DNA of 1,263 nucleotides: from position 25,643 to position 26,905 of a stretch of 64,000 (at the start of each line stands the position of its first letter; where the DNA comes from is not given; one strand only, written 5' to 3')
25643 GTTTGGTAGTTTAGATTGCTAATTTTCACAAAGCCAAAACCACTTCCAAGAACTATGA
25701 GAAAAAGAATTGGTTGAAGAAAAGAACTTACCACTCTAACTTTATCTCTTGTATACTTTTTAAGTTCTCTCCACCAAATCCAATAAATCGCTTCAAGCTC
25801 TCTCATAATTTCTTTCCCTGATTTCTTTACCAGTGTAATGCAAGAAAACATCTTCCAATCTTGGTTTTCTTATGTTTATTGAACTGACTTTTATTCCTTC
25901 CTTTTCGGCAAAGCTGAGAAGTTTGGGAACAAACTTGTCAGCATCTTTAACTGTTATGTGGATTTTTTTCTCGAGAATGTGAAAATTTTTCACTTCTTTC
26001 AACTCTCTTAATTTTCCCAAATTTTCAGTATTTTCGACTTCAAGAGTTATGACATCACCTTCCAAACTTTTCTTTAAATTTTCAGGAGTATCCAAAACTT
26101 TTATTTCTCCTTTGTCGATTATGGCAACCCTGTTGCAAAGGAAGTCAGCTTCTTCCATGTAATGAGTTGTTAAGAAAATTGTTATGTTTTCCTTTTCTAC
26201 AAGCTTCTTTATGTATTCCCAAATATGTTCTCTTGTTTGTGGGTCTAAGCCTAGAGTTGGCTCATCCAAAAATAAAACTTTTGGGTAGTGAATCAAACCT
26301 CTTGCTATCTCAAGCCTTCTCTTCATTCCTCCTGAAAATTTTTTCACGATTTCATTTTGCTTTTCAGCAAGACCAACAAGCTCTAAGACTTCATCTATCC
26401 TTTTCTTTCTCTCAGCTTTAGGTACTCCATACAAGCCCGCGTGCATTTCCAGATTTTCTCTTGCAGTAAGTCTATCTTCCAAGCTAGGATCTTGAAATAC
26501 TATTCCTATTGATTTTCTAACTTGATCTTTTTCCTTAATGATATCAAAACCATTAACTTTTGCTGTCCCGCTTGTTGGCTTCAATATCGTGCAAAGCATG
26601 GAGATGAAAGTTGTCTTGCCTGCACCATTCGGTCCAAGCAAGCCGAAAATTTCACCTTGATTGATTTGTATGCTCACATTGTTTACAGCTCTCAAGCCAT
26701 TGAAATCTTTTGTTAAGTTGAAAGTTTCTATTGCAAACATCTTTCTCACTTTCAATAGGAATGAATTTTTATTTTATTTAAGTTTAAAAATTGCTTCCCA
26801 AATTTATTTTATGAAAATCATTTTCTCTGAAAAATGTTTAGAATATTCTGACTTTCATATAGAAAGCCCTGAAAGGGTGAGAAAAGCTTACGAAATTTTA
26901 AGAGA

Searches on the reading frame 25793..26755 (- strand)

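Call 94: search_protein_families(library=padloc, proteins=[window:25793-26755:-], max_evalue=0.001)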
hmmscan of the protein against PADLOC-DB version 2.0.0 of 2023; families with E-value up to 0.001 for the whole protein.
window:25793-26755:- (320 aa): 30 families (the best 25 are shown)
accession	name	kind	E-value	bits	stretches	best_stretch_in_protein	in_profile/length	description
PDLC04135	mad3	-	3.9e-32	110.2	2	126-231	248-360/374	mads_3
PDLC04140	mad8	-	4.1e-13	47.5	1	23-221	16-250/314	mads_8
PDLC02980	AriA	-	5e-12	44.4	1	154-198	252-298/304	-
PDLC02914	ATPase-Toprim_I-B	-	5e-10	37.1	1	157-200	202-245/443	-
PDLC00091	GajA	-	1.6e-08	31.8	1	156-198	295-337/627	AAA ATPase domain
PDLC04175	HEC-01A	-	3.1e-08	31.1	0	140-193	249-304/363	-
PDLC02979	AriA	-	7.7e-07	27.2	0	158-198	328-368/373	-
PDLC04214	HEC-02A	-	8.3e-07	26.6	0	154-198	234-277/338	-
PDLC02336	AbiLi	-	8.7e-07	26.8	1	136-205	225-295/340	AbiLi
PDLC04608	PDC-M38A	-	1.2e-06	26.5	1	139-209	251-322/367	-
PDLC00096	GajA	-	1.2e-06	25.5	0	19-100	9-95/630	AAA ATPase domain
PDLC04164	AriA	-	2.6e-06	25.2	0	24-62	17-55/253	-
PDLC02335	AbiLi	-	3.2e-06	24.4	0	140-203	176-241/326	AbiLi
PDLC04213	HEC-02A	-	3.7e-06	24.7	0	150-198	224-271/337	-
PDLC00082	GajA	-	5.2e-06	23.1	0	19-86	9-75/694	AAA ATPase domain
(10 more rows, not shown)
